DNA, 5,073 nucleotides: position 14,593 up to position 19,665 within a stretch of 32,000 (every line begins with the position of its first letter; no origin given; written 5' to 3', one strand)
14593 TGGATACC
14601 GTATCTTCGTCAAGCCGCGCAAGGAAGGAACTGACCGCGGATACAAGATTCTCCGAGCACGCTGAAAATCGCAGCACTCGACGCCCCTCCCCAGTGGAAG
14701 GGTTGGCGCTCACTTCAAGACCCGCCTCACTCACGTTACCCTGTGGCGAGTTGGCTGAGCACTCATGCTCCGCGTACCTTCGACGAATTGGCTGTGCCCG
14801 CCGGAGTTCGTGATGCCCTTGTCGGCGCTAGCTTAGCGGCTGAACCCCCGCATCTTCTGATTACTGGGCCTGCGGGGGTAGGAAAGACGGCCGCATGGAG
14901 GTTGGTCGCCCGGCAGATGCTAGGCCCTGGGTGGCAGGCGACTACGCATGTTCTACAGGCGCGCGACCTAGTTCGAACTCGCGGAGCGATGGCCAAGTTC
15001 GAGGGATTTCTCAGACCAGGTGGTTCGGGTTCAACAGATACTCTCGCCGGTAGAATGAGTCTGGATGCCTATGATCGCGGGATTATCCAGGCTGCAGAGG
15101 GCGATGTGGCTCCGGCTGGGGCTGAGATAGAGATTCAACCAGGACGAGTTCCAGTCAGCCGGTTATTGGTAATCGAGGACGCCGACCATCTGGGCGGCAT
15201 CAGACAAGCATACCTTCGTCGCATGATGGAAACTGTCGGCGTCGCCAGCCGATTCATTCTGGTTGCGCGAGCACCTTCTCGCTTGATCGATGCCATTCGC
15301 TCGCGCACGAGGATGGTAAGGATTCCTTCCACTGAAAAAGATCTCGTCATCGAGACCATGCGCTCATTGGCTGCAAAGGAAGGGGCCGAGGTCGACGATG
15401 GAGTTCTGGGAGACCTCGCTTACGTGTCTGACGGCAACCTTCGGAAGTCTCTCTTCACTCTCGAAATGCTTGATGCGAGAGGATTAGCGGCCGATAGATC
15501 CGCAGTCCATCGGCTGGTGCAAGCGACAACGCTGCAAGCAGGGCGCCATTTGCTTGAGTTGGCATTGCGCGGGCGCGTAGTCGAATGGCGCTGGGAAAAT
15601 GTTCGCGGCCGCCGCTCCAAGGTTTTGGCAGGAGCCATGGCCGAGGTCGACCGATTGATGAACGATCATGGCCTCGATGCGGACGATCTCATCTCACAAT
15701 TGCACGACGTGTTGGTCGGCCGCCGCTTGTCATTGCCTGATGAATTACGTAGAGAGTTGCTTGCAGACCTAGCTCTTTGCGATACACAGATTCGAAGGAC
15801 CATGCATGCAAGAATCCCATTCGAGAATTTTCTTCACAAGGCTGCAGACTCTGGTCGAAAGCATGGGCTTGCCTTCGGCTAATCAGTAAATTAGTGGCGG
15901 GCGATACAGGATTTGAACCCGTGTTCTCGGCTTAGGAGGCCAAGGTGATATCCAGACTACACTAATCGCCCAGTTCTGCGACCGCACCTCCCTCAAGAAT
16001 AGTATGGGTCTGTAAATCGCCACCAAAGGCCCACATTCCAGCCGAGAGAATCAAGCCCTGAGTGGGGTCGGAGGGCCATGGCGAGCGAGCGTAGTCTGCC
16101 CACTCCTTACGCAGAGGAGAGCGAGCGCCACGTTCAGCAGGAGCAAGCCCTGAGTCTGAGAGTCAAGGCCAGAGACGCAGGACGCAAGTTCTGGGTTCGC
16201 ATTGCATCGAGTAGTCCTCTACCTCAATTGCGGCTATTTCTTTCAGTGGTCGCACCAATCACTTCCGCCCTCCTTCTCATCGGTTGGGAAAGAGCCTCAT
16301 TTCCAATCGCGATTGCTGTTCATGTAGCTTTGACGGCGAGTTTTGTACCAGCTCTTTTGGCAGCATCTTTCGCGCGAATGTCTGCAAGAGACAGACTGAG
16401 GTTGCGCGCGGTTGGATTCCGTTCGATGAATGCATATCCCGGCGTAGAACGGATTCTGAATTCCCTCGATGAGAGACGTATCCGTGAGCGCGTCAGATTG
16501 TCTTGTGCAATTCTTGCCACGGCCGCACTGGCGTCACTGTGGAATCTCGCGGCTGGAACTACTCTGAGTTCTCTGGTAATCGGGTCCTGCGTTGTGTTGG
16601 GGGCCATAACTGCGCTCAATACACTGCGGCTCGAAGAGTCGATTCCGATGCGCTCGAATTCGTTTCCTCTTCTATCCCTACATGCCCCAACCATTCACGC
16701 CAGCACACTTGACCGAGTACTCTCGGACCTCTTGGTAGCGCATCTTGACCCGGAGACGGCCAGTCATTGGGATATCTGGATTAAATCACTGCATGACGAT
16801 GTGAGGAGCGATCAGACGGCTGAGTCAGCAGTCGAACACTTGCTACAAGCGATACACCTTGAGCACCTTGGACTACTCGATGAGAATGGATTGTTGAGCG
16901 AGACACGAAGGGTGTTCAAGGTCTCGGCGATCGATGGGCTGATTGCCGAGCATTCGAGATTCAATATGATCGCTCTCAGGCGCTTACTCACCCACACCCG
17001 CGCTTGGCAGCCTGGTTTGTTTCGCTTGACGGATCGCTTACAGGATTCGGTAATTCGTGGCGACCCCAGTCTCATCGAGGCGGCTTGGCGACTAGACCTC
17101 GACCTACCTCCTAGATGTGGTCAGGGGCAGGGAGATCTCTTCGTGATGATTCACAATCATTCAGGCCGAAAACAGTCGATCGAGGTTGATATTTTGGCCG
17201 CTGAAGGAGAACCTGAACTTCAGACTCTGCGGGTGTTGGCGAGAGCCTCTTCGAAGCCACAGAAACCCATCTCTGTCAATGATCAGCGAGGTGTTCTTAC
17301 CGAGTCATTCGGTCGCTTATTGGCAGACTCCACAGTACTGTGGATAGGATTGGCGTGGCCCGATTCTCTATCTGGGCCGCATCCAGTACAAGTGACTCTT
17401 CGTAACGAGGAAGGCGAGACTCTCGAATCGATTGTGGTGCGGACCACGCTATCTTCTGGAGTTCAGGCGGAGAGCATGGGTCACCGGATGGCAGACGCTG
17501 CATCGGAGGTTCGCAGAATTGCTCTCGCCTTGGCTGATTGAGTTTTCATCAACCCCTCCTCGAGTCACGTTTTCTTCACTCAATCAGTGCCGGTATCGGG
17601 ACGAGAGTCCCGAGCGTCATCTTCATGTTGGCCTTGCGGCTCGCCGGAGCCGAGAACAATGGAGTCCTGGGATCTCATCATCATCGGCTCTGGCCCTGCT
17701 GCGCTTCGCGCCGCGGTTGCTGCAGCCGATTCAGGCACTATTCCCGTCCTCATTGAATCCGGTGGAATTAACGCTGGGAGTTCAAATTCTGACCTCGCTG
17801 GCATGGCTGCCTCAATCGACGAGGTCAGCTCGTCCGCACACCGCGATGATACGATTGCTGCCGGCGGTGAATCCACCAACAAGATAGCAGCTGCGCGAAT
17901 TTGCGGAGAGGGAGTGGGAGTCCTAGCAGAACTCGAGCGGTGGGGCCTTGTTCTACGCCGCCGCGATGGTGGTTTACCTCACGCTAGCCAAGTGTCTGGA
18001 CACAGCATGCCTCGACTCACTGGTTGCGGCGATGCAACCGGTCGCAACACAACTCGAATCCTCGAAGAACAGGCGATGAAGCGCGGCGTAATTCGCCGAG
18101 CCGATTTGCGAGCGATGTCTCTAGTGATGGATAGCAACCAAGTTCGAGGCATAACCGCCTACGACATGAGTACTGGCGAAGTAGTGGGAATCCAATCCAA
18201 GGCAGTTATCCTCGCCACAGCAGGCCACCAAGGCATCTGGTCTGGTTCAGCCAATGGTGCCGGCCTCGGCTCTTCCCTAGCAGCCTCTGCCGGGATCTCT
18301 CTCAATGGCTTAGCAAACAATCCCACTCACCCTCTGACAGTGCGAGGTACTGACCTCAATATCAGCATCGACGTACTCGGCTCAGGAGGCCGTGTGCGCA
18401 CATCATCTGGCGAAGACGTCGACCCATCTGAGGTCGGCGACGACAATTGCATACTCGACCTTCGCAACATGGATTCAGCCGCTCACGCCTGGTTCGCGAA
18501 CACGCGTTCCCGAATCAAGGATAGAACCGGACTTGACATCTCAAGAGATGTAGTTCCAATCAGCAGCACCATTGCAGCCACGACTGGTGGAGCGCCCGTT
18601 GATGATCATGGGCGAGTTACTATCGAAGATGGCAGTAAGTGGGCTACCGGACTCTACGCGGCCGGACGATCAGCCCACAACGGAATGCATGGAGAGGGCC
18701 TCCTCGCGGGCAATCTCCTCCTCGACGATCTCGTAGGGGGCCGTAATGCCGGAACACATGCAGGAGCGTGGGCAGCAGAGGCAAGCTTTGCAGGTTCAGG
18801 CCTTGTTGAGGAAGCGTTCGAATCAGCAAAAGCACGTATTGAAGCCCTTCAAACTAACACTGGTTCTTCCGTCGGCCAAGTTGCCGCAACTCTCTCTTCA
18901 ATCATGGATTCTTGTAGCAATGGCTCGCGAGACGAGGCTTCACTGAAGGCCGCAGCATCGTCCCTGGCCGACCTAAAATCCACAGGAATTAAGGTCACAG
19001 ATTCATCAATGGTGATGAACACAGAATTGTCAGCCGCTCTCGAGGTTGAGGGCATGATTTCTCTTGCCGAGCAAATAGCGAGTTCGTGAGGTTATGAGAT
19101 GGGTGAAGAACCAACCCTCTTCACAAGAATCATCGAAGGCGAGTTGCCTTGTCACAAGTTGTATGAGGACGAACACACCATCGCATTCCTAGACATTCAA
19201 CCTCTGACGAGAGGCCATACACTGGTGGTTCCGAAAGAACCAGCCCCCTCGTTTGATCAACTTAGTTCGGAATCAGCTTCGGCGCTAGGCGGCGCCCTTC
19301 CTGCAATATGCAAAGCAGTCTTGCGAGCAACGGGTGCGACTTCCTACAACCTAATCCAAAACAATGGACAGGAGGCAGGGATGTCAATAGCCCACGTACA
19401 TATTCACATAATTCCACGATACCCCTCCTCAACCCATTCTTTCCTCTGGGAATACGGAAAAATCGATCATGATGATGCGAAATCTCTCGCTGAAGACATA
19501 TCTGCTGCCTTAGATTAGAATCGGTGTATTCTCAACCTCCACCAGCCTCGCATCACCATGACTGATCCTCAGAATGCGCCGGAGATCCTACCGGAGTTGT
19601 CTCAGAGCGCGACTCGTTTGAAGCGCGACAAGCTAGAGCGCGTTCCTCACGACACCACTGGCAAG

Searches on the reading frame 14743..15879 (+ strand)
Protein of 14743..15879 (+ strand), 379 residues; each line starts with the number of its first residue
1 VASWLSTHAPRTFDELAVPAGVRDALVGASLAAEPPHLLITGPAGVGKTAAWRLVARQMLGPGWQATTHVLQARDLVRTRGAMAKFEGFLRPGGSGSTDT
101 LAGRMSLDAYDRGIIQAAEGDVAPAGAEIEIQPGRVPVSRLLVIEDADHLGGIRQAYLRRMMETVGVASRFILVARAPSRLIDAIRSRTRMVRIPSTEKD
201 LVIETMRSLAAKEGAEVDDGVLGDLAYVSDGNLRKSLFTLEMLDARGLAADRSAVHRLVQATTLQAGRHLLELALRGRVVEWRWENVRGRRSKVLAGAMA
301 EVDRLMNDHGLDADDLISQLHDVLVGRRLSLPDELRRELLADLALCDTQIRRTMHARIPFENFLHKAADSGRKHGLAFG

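Call 55: search_protein_families(library=pfam, proteins=[window:14743-15879:+], max_evalue=0.001)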
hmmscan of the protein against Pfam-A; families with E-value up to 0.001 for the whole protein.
window:14743-15879:+ (379 aa): 4 families
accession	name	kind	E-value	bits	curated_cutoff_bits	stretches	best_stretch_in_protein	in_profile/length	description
PF08542.16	Rep_fac_C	-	5.5e-06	27.1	23.6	1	296-352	19-74/88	Replication factor C C-terminal domain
PF00004.35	AAA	-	9.8e-06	26.5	21.2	1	38-191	1-123/131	ATPase family associated with various cellular activities (AAA)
PF13191.12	AAA_16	-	3.7e-05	24.7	32.6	1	26-69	15-58/167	AAA ATPase domain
PF21960.2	RCF1-5-like_lid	-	4e-05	23.9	27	1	206-241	3-39/43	RCF1/5-like, AAA+ ATPase lid domain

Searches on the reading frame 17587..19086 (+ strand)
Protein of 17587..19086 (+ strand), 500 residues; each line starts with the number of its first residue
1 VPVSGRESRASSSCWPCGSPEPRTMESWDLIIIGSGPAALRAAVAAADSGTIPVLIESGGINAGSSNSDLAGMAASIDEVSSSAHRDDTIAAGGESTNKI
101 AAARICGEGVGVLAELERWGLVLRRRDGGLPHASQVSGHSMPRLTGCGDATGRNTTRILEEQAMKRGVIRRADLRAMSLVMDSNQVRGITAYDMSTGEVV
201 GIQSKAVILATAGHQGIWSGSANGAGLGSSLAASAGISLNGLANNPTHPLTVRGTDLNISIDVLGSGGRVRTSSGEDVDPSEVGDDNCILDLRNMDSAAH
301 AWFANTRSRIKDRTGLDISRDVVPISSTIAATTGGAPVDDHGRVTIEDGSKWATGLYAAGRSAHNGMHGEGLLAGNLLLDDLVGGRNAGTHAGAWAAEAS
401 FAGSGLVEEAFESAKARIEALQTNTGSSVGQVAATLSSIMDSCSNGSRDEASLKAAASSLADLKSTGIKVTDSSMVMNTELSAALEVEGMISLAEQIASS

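Call 55: search_protein_families(library=pfam, proteins=[window:17587-19086:+], max_evalue=0.001)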
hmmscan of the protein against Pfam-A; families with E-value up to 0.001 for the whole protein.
window:17587-19086:+ (500 aa): 2 families
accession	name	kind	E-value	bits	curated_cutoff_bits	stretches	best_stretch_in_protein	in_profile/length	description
PF00890.30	FAD_binding_2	-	2.7e-33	116.2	20.4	1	29-377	1-413/414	FAD binding domain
PF02910.25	Succ_DH_flav_C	-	4.6e-08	33.5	20.8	1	435-499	3-69/130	Fumarate reductase flavoprotein C-term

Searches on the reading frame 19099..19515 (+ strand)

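Call 55: search_protein_families(library=pfam, proteins=[window:19099-19515:+], max_evalue=0.001)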
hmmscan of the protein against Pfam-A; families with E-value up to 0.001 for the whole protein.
window:19099-19515:+ (139 aa): 2 families
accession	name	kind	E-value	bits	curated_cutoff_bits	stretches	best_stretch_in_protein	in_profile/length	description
PF01230.28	HIT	-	1.1e-23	84.1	21.5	1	14-109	2-97/98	HIT domain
PF11969.13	DcpS_C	-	2.7e-12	47.6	24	1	7-106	3-101/114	Scavenger mRNA decapping enzyme C-term binding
